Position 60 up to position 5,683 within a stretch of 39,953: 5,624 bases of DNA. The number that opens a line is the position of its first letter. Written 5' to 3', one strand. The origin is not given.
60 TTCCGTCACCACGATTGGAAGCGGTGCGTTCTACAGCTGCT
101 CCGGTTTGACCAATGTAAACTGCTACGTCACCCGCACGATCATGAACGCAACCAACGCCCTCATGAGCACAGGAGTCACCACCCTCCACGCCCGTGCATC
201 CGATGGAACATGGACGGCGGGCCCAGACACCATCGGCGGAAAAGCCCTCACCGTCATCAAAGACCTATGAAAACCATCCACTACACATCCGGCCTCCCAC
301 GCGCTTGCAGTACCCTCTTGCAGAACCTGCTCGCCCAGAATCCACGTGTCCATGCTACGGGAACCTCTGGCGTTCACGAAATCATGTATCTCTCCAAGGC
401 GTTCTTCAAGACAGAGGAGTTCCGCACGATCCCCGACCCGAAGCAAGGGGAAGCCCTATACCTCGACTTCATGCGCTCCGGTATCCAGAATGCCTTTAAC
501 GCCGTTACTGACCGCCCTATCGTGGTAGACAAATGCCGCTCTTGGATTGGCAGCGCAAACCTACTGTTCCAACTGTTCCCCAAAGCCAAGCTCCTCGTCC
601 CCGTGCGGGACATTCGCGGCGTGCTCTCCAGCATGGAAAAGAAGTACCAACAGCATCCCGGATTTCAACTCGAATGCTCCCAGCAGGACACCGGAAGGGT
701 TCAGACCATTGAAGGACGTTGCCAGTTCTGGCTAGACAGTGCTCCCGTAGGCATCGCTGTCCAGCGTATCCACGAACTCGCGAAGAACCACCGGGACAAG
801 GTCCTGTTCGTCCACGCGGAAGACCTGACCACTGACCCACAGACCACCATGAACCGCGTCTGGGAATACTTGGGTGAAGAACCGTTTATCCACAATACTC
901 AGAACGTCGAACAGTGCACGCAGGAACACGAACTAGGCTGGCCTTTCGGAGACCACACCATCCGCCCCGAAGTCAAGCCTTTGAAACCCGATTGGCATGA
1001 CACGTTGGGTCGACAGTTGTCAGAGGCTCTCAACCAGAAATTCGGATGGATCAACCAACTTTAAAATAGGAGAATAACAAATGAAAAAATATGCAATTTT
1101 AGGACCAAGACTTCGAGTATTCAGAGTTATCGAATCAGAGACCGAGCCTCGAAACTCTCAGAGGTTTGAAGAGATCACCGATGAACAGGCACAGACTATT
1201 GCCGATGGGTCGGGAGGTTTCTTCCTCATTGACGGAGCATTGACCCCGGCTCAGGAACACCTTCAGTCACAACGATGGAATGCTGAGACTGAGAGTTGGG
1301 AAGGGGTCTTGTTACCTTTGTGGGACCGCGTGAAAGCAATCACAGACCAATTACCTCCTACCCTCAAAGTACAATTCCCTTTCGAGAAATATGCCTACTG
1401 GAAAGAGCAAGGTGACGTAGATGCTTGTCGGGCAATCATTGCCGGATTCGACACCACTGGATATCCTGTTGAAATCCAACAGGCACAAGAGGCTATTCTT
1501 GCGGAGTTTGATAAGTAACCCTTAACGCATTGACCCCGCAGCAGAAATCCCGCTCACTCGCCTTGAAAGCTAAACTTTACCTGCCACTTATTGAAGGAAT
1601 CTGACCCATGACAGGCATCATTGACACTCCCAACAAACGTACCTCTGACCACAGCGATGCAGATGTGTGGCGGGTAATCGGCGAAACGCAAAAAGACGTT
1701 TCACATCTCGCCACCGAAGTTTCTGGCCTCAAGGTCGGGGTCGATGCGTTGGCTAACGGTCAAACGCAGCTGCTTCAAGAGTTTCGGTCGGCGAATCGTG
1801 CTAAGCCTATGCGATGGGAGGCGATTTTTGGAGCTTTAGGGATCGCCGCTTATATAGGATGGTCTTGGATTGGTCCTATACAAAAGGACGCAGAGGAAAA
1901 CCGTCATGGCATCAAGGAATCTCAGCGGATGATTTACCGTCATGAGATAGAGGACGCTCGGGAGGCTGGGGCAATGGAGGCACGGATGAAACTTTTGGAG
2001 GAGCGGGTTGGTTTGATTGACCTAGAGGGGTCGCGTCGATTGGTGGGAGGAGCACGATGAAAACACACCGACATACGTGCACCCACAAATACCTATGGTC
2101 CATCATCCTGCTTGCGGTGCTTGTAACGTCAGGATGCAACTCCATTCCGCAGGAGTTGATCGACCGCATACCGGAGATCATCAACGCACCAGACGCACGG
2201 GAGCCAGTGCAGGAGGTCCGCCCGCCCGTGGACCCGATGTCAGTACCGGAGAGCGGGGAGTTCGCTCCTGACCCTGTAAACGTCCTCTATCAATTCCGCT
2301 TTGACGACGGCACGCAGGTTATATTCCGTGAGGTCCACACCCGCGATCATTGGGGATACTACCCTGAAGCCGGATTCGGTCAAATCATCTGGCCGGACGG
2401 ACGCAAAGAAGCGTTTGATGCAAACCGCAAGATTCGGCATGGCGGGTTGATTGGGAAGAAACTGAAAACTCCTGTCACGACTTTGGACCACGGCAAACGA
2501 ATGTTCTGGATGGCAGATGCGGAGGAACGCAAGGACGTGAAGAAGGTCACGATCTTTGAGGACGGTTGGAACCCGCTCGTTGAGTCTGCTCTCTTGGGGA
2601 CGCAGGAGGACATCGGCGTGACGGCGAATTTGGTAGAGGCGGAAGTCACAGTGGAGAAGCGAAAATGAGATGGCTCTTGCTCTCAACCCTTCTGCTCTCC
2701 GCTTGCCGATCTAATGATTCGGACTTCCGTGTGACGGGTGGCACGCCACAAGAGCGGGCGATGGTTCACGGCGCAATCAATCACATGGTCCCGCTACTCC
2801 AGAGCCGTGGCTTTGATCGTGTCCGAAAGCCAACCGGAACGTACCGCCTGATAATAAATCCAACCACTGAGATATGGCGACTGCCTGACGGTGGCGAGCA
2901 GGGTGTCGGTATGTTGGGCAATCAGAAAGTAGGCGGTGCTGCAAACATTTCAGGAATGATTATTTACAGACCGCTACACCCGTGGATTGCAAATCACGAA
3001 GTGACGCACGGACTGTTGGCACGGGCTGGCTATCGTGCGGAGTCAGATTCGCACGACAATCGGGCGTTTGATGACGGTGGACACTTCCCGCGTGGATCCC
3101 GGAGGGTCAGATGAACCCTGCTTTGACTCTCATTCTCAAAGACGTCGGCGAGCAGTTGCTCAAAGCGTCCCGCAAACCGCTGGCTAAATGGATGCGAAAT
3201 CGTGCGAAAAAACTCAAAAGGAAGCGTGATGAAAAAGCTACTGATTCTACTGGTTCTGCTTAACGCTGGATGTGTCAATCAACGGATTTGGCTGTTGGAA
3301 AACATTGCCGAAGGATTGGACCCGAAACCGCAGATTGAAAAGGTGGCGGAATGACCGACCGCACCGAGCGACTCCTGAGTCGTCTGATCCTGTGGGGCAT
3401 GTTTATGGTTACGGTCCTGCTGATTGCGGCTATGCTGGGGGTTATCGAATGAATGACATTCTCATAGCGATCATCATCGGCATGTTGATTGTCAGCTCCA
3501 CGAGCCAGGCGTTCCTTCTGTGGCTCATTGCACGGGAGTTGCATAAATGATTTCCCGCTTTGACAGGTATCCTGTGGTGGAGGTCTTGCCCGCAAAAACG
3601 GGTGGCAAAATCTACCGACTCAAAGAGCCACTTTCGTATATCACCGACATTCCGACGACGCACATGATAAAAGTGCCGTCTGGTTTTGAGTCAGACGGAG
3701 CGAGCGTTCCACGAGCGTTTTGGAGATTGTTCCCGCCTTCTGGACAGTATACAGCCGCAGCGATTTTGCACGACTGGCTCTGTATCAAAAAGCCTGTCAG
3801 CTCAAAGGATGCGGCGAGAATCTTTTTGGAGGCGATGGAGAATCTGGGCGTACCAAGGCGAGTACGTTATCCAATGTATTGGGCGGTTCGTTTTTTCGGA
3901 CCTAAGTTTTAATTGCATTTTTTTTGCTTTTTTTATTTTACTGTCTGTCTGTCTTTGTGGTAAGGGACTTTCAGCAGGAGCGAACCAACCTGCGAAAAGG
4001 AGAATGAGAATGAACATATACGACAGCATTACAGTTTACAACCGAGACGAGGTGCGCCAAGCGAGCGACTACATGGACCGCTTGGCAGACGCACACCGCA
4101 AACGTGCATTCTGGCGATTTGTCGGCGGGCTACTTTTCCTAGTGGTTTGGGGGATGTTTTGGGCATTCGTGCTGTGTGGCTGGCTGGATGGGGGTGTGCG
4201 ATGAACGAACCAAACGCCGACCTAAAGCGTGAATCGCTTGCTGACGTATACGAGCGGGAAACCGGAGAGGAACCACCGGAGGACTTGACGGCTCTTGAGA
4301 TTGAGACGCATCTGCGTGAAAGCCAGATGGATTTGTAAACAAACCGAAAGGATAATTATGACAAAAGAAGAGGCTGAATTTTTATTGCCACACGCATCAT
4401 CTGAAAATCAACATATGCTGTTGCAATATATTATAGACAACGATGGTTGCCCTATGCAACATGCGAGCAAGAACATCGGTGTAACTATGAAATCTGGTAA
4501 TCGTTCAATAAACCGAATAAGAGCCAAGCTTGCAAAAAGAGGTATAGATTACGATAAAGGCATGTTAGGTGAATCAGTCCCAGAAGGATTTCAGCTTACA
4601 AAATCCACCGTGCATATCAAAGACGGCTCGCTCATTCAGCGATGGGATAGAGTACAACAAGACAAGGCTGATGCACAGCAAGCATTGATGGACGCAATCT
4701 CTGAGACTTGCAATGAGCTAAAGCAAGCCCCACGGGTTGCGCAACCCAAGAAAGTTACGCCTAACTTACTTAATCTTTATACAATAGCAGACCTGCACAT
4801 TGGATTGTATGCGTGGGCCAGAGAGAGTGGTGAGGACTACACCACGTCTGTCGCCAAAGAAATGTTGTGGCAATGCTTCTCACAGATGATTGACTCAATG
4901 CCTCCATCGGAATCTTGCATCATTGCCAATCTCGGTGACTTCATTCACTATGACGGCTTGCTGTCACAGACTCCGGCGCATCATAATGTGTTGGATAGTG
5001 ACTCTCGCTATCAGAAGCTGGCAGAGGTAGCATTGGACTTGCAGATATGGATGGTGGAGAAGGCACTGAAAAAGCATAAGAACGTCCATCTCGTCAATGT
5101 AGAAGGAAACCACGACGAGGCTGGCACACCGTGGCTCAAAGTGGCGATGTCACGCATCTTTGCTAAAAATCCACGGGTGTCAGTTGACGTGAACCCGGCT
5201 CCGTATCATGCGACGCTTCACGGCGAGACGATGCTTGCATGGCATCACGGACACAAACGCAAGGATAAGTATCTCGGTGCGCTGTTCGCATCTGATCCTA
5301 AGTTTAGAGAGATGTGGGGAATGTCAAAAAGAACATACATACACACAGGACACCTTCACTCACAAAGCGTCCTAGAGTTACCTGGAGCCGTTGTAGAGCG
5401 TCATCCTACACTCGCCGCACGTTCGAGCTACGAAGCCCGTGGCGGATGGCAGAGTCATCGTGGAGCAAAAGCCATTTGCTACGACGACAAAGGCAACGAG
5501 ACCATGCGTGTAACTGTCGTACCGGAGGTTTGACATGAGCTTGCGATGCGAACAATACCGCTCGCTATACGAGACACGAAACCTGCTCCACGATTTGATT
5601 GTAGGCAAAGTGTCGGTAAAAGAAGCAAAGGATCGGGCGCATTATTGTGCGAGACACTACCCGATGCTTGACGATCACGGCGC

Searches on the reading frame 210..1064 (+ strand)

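Call 12: search_protein_families(library=pfam, proteins=[window:210-1064:+], max_evalue=0.01)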
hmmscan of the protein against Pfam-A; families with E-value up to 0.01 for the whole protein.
window:210-1064:+ (284 aa): 2 families
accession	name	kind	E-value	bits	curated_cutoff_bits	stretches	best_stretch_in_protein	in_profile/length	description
PF13469.12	Sulfotransfer_3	-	2e-16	61.3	27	1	28-224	6-213/216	Sulfotransferase family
PF00685.33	Sulfotransfer_1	-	6.1e-07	29.5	22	1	120-239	84-198/255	Sulfotransferase domain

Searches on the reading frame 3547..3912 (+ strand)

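Call 12: search_protein_families(library=pfam, proteins=[window:3547-3912:+], max_evalue=0.01)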
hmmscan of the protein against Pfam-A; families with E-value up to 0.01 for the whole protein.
window:3547-3912:+ (121 aa): 1 family
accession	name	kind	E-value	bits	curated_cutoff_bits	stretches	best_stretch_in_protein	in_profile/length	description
PF07087.16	DUF1353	-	3.4e-28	97.5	22.5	1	24-114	2-91/91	Protein of unknown function (DUF1353)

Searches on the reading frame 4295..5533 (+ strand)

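Call 12: search_protein_families(library=pfam, proteins=[window:4295-5533:+], max_evalue=0.01)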
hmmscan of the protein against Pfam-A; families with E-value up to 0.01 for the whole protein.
window:4295-5533:+ (412 aa): 0 families

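Call 43: search_protein_families(library=phrogs, proteins=[window:4295-5533:+], max_evalue=0.001)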
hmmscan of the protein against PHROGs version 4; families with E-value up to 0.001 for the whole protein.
window:4295-5533:+ (412 aa): 6 families
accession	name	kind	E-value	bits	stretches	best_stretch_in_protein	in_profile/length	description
phrog_704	-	DNA, RNA and nucleotide metabolism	6.4e-102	342.6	1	65-411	29-387/390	DNA repair exonuclease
phrog_20762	-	unknown function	4e-29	102.3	1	295-411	1-116/117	-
phrog_284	-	DNA, RNA and nucleotide metabolism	1.1e-19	71.7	1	114-406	82-392/398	exonuclease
phrog_20703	-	unknown function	3.1e-18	67.5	1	68-230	72-235/258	-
phrog_21891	-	unknown function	3.4e-10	41.7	1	285-377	11-100/130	-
phrog_1745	-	other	0.00093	19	0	224-310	329-419/542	DNA transfer protein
